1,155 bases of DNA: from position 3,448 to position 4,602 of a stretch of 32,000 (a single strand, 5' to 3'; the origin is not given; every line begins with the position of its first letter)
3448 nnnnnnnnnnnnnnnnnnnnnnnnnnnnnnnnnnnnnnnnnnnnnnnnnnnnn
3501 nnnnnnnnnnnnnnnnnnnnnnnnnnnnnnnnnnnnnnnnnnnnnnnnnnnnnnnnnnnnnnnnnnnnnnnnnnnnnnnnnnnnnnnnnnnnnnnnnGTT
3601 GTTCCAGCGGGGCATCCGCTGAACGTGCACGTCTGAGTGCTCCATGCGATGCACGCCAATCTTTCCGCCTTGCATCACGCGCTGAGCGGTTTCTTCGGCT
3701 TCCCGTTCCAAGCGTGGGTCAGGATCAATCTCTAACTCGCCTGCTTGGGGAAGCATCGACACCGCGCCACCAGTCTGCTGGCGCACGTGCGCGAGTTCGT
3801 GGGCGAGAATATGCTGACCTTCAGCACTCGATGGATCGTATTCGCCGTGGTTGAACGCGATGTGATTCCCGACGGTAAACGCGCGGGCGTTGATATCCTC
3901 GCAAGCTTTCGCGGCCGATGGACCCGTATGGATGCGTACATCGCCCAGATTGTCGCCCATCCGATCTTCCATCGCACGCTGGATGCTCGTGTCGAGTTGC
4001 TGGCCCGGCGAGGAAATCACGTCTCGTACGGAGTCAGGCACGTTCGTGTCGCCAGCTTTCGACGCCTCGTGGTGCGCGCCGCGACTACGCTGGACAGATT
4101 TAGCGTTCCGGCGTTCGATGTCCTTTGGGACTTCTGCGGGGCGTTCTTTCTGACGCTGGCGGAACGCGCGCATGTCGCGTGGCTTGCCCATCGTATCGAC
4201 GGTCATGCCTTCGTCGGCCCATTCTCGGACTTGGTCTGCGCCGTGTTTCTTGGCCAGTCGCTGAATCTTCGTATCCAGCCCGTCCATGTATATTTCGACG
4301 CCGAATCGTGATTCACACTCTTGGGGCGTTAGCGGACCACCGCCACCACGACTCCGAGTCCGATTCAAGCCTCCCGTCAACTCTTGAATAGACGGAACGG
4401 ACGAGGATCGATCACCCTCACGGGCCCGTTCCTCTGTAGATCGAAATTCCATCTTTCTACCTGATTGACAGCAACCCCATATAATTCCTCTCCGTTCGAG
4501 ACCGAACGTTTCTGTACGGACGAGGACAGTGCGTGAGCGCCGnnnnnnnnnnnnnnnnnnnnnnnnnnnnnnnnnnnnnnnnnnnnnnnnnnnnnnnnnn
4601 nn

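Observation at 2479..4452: DUF4157 polymorphic-toxin-like effector plus candidate immunity gene in an AT-richer cassette just downstream of the membrane operon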

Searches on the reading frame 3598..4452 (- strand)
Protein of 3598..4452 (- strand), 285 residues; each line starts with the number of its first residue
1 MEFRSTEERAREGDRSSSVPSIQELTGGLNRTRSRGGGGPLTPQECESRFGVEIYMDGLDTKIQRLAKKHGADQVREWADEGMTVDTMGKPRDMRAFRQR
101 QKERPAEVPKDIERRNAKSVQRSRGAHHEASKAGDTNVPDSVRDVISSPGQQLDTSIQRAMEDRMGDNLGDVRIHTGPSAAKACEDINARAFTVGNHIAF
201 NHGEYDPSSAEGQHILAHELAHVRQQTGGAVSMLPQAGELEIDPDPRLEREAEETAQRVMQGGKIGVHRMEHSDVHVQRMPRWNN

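Call 58: find_related_loci(query=A4, collection=genome_contigs, flank=10000)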
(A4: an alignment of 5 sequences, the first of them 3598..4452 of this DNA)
Query A4 (285 aa) in genome_contigs; peptide patterns used: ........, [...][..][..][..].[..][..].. (x = any residue, [..] = any of these).
600 stretches matched a pattern (row limit reached: there are more); 110 encode a relative of the query (tblastn E <= 1e-3); the best 80 are kept; 77 distinct loci.
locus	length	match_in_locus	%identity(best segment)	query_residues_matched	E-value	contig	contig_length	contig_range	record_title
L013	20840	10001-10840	82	1-282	1e-154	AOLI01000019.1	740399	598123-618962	Haloferax larsenii JCM 13917 contig_19, whole genome shotgun sequence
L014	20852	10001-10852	80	1-285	6e-154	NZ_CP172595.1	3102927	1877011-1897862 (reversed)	Haloferax sp. S1W chromosome, complete genome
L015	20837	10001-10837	83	1-280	3e-152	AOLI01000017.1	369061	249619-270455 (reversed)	Haloferax larsenii JCM 13917 contig_17, whole genome shotgun sequence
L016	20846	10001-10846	82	1-284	4e-149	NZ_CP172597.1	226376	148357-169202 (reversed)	Haloferax sp. S1W plasmid pHFX2, complete sequence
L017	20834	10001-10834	80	1-280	6e-146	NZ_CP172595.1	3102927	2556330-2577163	Haloferax sp. S1W chromosome, complete genome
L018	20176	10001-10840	81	1-281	9e-144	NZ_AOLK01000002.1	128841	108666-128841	Haloferax elongans ATCC BAA-1513 contig_2, whole genome shotgun sequence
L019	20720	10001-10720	83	41-280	7e-138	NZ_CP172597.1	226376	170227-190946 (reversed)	Haloferax sp. S1W plasmid pHFX2, complete sequence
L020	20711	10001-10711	84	44-280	6e-133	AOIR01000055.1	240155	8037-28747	Natrinema thermotolerans DSM 11552 contig_55, whole genome shotgun sequence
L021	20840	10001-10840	80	1-282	5e-152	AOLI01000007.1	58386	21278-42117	Haloferax larsenii JCM 13917 contig_7, whole genome shotgun sequence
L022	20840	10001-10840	62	5-281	2e-109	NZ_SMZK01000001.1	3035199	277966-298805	Haloterrigena sp. H1 contig1, whole genome shotgun sequence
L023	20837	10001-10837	60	5-281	1e-104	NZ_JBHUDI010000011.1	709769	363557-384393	Haloarchaeobius amylolyticus strain CGMCC 1.12230 GCM70020382_13, whole genome shotgun sequence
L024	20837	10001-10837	59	5-281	1e-104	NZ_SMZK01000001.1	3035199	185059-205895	Haloterrigena sp. H1 contig1, whole genome shotgun sequence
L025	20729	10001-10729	66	39-281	5e-102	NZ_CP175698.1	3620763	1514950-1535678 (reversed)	Natrinema sp. 74 chromosome, complete genome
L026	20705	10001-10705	65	45-279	9e-100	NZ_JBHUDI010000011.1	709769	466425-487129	Haloarchaeobius amylolyticus strain CGMCC 1.12230 GCM70020382_13, whole genome shotgun sequence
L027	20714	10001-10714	66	42-279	9e-99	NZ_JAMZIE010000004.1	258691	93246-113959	Halohasta salina strain GSL13 Scaffold4_1, whole genome shotgun sequence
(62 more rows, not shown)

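Call 99: find_related_loci(query=A4, collection=viral_contigs, flank=10000)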
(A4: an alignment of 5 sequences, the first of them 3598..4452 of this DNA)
Query A4 (285 aa) in viral_contigs; peptide patterns used: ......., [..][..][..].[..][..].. (x = any residue, [..] = any of these).
48 stretches matched a pattern, but none encodes a relative of the query by tblastn (E <= 1e-3).
